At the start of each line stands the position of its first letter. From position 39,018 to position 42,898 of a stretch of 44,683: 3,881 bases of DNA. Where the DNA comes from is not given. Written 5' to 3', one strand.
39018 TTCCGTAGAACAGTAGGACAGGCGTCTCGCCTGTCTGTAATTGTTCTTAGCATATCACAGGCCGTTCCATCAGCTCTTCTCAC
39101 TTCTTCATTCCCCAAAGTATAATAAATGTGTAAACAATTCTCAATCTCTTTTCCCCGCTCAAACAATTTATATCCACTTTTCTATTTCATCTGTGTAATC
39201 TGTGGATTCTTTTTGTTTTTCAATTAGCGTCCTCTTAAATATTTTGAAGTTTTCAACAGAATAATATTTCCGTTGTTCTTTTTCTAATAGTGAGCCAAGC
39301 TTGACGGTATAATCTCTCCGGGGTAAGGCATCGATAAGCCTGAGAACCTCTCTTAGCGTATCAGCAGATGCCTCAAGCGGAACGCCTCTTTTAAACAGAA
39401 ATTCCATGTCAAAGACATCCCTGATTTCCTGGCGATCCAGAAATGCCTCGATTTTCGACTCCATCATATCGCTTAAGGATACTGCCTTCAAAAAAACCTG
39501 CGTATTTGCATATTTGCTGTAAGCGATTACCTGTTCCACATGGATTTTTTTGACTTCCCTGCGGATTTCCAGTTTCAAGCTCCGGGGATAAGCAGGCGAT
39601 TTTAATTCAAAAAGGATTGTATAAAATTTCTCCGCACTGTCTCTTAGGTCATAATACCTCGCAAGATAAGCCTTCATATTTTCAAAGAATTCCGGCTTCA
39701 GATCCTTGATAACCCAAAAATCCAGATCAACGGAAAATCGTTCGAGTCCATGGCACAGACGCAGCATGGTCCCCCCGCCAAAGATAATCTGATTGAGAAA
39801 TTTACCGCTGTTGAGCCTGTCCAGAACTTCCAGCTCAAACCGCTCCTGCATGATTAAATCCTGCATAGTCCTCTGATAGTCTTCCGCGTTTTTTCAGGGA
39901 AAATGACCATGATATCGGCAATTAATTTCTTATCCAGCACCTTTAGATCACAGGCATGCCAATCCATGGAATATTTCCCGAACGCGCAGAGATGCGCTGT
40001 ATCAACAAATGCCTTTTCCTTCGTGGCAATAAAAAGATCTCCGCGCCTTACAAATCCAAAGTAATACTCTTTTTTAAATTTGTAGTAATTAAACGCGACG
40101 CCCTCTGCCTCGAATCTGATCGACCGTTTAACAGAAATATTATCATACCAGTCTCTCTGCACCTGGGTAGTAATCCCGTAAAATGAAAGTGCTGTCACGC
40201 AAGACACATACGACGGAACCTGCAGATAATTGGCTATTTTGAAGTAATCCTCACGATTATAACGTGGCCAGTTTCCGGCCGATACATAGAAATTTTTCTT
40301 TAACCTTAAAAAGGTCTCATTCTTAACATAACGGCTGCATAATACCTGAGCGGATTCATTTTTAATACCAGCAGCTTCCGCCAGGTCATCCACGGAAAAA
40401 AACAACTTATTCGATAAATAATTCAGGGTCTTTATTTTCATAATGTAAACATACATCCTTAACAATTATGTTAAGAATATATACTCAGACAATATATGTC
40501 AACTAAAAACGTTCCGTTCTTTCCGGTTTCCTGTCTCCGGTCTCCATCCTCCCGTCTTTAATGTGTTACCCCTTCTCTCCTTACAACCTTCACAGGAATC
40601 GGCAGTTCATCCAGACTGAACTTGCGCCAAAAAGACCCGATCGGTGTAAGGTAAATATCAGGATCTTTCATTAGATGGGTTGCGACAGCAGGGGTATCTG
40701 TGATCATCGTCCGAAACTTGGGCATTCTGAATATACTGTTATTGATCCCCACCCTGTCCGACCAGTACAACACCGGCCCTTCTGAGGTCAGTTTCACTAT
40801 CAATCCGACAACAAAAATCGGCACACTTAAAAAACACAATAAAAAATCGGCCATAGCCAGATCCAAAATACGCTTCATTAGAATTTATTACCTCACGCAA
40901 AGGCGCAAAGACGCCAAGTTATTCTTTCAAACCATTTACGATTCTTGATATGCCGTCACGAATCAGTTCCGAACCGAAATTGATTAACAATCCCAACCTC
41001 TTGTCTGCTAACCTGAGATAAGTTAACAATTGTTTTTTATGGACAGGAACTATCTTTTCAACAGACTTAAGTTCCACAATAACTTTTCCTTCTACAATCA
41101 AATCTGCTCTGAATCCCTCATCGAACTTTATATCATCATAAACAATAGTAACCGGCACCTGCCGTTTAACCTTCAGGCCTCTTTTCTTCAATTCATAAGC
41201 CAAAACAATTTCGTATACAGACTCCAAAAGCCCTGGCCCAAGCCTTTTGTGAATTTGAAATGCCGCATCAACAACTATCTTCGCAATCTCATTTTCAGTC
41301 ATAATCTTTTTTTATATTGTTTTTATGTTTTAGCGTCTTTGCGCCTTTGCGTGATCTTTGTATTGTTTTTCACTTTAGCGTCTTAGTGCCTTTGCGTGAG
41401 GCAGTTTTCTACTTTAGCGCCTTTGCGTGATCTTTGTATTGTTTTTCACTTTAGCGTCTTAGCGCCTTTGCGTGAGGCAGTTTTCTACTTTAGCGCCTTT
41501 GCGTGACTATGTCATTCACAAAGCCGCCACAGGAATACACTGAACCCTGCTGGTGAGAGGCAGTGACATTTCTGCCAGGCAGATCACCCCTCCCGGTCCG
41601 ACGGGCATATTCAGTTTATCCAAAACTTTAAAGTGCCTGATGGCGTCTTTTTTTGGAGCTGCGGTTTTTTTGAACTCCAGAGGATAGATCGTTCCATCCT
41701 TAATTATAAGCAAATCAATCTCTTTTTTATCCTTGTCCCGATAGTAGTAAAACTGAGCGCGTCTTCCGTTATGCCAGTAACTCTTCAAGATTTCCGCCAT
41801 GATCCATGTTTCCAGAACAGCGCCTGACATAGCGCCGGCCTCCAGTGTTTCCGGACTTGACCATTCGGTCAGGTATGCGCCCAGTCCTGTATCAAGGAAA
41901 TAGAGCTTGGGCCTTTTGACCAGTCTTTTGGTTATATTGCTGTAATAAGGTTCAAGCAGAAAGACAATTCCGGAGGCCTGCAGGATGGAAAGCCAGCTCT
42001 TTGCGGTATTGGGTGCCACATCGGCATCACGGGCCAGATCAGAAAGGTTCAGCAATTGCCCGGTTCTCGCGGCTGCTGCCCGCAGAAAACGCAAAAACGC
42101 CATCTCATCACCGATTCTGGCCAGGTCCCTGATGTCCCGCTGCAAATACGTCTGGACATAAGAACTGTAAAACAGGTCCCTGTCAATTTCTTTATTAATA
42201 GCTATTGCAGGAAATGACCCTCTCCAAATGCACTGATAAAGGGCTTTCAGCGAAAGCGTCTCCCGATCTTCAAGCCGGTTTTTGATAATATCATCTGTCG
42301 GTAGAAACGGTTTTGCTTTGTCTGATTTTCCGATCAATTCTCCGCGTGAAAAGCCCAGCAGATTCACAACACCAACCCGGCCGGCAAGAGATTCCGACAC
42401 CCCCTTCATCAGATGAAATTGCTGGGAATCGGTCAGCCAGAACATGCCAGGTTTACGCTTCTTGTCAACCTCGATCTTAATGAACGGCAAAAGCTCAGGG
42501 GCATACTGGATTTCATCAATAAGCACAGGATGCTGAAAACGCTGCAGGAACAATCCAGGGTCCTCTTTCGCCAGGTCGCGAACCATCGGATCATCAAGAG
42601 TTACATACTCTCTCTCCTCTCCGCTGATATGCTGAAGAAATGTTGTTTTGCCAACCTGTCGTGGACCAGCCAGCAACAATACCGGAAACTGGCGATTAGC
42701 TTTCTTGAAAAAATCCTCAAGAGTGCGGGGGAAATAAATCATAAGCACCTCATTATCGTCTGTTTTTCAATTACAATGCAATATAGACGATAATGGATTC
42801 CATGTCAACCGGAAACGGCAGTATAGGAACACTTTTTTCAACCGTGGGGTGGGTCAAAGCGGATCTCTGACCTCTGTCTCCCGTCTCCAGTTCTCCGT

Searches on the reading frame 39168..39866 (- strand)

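Call 62: search_protein_families(library=pfam, proteins=[window:39168-39866:-], max_evalue=0.0001)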
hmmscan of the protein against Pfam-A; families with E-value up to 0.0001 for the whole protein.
window:39168-39866:- (232 aa): 1 family
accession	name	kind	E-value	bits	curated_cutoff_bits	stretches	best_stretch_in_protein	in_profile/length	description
PF08843.17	AbiEii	-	2.8e-19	70.5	22.5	1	14-189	2-198/238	Nucleotidyl transferase AbiEii toxin, Type IV TA system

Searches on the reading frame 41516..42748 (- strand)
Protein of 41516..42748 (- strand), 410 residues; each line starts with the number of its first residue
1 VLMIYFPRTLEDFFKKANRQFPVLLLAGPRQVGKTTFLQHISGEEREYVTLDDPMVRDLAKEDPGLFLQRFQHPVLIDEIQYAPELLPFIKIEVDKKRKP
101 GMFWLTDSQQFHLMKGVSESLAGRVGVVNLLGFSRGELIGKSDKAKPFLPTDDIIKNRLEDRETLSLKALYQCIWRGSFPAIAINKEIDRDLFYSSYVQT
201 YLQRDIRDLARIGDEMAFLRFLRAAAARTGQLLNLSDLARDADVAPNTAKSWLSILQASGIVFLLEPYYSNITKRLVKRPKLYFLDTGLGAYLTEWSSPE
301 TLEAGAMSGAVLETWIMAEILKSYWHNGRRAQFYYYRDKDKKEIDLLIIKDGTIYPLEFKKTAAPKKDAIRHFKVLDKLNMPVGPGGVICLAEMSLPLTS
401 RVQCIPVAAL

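Call 62: search_protein_families(library=pfam, proteins=[window:41516-42748:-], max_evalue=0.0001)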
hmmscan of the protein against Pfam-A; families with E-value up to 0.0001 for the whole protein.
window:41516-42748:- (410 aa): 2 families
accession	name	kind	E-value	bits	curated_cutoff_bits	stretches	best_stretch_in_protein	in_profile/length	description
PF13635.12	DUF4143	-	3.9e-47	160.4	28.1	1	203-361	1-159/160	Domain of unknown function (DUF4143)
PF13173.12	AAA_14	-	2.6e-25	89.4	27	1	22-138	3-128/129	AAA domain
